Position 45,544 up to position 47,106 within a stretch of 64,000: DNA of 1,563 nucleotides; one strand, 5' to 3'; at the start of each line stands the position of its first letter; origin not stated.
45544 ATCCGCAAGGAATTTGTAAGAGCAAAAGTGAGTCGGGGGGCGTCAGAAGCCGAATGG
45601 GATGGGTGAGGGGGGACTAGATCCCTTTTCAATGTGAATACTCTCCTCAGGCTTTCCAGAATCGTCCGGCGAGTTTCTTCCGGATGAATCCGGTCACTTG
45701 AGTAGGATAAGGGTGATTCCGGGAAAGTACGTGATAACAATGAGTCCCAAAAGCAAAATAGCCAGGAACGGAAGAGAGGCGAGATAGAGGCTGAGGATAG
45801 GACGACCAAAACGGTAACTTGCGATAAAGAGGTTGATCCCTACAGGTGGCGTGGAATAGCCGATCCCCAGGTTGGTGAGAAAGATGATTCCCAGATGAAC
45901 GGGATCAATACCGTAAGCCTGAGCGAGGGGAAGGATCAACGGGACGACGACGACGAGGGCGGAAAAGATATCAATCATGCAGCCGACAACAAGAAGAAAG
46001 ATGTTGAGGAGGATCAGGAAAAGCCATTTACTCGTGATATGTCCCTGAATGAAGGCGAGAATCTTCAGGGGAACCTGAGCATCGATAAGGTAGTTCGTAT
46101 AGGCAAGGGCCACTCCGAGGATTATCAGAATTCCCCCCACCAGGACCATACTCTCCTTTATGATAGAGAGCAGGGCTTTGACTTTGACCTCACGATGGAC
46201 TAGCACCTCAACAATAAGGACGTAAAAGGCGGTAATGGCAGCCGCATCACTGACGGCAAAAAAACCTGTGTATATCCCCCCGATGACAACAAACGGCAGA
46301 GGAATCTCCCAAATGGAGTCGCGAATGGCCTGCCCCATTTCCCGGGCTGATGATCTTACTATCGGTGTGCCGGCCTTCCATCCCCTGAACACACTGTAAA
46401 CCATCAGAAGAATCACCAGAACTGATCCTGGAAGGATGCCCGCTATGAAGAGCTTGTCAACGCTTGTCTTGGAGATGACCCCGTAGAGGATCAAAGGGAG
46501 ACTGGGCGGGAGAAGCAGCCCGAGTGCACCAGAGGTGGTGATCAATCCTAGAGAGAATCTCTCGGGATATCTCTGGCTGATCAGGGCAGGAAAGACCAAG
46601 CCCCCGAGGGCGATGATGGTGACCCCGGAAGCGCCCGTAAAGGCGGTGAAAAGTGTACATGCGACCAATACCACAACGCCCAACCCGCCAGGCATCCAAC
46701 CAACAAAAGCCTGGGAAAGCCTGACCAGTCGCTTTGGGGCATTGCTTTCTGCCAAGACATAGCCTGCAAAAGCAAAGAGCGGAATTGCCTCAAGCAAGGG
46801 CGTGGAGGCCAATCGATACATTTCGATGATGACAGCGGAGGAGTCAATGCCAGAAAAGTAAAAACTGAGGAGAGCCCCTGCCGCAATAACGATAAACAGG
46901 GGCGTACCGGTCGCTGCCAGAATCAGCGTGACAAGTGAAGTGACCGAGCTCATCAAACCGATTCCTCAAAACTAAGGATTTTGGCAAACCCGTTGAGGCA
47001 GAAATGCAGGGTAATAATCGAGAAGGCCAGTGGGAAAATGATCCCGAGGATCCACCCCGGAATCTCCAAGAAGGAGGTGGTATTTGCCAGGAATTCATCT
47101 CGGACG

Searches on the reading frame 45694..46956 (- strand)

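Call 57: search_protein_families(library=pfam, proteins=[window:45694-46956:-], max_evalue=0.00001)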
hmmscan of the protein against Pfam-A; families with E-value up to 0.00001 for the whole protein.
window:45694-46956:- (420 aa): 1 family
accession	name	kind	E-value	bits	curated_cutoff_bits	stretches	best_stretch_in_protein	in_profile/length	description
PF06808.19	DctM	-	1.7e-81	274.6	23.8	1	10-414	4-413/413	Tripartite ATP-independent periplasmic transporter, DctM component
